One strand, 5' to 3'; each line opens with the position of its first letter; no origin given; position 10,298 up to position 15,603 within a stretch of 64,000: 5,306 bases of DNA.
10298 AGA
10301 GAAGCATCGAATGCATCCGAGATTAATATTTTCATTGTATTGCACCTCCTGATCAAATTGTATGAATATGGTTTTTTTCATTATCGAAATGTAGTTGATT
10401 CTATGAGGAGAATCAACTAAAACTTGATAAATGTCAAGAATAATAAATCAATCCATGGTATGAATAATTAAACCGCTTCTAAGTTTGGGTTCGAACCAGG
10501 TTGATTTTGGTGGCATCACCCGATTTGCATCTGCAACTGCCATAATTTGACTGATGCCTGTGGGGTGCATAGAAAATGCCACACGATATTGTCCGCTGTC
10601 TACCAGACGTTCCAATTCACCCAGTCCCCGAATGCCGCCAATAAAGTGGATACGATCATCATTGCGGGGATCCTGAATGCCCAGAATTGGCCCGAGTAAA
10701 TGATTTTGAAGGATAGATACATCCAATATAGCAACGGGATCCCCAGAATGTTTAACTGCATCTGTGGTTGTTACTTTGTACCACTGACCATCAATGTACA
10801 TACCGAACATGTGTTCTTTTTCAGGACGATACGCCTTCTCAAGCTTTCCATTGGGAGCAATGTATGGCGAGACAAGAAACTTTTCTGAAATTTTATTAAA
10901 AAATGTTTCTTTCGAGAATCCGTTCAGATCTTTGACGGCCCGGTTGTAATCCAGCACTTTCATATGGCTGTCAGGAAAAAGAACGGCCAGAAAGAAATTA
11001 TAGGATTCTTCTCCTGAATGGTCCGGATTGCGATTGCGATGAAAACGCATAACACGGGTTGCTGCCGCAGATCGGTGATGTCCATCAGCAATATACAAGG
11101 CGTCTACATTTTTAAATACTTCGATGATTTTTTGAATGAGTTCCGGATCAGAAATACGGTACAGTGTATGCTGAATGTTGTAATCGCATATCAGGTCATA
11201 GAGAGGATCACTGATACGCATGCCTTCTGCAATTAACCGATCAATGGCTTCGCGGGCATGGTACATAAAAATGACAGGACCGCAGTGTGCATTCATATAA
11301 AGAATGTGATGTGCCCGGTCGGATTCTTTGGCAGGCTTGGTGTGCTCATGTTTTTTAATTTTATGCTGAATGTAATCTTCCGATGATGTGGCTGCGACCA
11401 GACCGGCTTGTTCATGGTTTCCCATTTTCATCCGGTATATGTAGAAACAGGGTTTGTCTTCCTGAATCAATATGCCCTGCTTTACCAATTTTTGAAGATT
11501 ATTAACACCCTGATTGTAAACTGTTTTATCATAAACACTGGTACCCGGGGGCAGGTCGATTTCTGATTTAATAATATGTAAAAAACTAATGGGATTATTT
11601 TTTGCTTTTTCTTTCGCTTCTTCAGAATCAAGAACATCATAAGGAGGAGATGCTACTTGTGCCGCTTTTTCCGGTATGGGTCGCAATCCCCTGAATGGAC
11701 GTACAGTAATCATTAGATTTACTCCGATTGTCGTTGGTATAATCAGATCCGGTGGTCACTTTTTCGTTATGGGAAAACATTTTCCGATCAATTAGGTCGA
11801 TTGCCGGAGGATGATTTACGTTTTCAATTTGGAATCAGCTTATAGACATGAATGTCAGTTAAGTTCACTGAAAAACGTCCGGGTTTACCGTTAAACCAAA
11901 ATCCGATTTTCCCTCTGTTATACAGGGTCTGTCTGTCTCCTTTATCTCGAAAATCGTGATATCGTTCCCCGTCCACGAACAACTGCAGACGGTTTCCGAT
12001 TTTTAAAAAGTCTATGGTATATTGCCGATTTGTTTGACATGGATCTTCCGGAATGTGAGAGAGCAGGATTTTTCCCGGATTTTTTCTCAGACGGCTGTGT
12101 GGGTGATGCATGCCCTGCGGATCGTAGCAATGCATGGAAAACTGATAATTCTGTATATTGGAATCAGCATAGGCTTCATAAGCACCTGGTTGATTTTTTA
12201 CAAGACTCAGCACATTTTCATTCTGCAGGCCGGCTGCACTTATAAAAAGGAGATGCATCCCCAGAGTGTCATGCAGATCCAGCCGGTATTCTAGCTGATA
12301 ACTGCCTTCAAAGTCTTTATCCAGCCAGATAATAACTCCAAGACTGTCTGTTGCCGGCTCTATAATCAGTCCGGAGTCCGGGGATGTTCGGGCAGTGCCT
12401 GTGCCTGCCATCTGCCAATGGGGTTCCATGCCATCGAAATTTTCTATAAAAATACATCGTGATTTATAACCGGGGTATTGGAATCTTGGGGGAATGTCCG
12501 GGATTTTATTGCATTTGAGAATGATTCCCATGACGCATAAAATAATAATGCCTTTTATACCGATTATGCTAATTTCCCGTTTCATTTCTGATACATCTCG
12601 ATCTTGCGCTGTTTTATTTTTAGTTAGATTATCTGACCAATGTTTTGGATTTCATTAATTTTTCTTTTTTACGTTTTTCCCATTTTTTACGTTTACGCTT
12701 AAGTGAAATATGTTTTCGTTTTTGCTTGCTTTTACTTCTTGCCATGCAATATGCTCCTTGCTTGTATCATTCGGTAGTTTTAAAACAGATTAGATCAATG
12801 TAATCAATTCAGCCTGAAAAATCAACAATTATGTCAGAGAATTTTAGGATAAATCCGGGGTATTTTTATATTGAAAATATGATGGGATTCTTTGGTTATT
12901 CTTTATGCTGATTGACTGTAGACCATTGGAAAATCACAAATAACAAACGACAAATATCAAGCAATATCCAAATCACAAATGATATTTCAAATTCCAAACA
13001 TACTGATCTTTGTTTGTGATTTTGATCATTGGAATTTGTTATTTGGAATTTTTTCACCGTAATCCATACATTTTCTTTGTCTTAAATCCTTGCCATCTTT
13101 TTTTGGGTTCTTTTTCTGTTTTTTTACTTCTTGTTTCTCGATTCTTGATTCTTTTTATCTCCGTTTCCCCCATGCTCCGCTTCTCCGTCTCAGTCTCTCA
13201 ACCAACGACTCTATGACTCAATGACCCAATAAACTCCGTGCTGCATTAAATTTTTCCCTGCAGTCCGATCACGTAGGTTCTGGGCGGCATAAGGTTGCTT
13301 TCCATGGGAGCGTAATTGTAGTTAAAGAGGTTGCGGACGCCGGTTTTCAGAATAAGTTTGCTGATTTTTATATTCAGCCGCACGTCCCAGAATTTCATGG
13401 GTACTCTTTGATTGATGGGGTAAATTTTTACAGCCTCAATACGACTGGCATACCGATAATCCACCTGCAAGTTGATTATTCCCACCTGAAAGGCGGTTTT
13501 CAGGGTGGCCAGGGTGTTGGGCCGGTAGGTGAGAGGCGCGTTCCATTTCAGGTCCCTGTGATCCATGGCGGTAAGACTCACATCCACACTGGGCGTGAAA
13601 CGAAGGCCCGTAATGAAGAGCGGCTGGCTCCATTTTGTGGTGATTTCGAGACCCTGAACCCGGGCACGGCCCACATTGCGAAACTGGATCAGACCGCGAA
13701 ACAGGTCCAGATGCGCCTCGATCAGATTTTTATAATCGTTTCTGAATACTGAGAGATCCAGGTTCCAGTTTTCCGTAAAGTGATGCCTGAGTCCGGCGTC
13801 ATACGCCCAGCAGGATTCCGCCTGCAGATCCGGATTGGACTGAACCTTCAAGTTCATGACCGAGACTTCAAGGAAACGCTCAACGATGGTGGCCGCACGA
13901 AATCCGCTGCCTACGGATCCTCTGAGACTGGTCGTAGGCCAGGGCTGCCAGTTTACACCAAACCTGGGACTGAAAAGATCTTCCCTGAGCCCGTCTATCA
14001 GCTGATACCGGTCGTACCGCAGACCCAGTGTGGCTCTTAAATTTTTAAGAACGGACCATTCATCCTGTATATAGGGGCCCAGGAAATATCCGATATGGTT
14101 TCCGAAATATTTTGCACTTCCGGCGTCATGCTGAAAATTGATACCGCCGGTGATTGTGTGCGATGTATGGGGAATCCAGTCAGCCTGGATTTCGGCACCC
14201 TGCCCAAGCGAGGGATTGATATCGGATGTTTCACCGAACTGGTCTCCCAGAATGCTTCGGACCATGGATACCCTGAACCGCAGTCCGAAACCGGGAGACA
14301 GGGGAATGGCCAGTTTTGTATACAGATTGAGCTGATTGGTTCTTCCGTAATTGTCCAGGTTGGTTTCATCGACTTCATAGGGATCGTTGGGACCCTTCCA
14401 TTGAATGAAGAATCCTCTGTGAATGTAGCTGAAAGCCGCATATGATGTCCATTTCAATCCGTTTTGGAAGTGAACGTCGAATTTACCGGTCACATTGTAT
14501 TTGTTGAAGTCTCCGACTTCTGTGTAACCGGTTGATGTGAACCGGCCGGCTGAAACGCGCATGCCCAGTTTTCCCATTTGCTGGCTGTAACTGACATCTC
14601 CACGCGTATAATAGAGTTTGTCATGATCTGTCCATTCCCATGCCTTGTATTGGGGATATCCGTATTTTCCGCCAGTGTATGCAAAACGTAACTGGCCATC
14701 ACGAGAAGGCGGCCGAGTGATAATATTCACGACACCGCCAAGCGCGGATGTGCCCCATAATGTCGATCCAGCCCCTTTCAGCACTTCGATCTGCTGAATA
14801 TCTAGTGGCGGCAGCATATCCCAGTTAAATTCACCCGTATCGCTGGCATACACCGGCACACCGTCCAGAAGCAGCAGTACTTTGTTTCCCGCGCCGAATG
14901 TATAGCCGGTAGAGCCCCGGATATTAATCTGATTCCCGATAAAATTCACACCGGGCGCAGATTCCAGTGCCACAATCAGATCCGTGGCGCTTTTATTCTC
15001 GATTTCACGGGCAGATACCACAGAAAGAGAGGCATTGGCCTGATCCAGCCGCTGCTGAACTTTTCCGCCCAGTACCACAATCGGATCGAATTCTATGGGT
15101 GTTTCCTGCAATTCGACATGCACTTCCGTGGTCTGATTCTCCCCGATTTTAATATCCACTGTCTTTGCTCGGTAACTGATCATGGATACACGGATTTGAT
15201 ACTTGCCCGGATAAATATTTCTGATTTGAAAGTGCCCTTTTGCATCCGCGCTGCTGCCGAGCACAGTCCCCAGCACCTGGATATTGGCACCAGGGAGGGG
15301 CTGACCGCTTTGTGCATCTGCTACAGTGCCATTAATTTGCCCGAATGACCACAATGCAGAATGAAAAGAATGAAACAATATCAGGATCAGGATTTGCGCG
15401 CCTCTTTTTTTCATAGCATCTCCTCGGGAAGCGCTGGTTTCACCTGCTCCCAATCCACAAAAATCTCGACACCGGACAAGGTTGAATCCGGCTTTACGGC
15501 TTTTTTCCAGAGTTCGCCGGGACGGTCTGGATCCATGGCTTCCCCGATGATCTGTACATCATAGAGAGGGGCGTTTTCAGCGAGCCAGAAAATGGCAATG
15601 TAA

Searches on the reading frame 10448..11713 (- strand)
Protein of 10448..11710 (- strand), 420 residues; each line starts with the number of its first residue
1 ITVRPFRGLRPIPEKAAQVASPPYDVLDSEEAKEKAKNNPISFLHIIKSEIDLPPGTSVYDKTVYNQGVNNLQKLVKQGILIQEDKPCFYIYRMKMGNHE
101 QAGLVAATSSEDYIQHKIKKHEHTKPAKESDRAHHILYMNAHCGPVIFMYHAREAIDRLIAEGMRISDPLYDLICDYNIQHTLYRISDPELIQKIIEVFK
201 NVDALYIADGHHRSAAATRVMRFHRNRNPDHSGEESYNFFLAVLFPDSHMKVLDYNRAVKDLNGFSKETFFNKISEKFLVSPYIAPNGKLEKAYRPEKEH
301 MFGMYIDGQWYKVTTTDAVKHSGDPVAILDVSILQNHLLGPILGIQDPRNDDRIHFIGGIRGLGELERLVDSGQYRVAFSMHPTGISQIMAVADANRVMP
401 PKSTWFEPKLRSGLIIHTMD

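Call 63: find_encoding_contigs(protein=window:10448-11710:-, flank=2000, max_places=3)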
Protein window:10448-11710:- (420 aa): no gene with exactly this product is on record in the collection.

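Call 65: find_encoding_contigs(protein=window:10451-11713:-, flank=2000, max_places=3)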
Protein window:10451-11713:- (421 aa): 1 contig read that carries it; 1 place shown.
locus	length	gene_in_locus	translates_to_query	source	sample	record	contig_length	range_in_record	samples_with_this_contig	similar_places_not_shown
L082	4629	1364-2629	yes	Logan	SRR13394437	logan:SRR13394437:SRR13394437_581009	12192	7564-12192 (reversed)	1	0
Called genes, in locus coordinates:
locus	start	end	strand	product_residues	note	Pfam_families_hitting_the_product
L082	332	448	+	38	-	-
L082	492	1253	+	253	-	PF09224:DUF1961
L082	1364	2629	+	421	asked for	PF06245:DUF1015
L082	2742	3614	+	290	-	PF00389:2-Hacid_dh, PF02826:2-Hacid_dh_C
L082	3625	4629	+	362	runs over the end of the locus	PF00266:Aminotran_5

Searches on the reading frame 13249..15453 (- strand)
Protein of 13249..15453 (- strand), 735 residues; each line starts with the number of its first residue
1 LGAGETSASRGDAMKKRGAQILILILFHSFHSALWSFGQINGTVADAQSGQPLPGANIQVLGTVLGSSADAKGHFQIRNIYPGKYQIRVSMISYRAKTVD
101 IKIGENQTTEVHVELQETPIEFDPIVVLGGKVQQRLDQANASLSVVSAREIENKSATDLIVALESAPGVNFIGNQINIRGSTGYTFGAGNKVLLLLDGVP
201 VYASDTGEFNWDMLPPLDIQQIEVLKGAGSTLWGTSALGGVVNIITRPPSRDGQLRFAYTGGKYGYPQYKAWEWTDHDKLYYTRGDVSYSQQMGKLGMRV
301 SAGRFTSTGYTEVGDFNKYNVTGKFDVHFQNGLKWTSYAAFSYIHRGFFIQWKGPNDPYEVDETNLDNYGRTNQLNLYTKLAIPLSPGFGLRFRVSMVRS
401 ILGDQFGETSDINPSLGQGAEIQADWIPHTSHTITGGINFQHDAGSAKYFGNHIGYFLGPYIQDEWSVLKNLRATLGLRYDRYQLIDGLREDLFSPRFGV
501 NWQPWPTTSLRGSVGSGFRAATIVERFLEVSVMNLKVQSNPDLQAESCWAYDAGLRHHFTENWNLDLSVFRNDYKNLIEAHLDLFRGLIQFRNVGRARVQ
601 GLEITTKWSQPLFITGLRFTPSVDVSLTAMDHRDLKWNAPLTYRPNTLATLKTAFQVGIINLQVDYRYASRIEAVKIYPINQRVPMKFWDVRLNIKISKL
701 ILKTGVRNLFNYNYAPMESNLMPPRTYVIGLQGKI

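Call 79: search_protein_families(library=pfam, proteins=[window:13249-15453:-], max_evalue=0.01)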
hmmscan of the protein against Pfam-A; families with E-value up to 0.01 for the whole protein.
window:13249-15453:- (735 aa): 7 families
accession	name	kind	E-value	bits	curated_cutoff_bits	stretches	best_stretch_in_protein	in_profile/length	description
PF00593.30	TonB_dep_Rec_b-barrel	-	1.7e-38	134.1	27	1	274-709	8-436/436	TonB dependent receptor-like, beta-barrel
PF13715.12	CarbopepD_reg_2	-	5.7e-22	78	32.2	1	40-127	1-88/88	CarboxypepD_reg-like domain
PF07715.20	Plug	-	6.9e-22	78.4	23.9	1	138-241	4-107/107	TonB-dependent Receptor Plug Domain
PF13620.12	CarboxypepD_reg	-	7.2e-18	65.2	32.3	1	39-116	1-82/82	Carboxypeptidase regulatory-like domain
PF25183.1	OMP_b-brl_4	-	3.5e-08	32.7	30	1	452-485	362-395/838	Outer membrane beta barrel domain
PF13505.12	OMP_b-brl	-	1.3e-06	29.1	28.7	1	435-575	25-156/175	Outer membrane protein beta-barrel domain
PF08308.17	PEGA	-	0.0018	18.6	20.8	1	76-118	28-70/71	PEGA domain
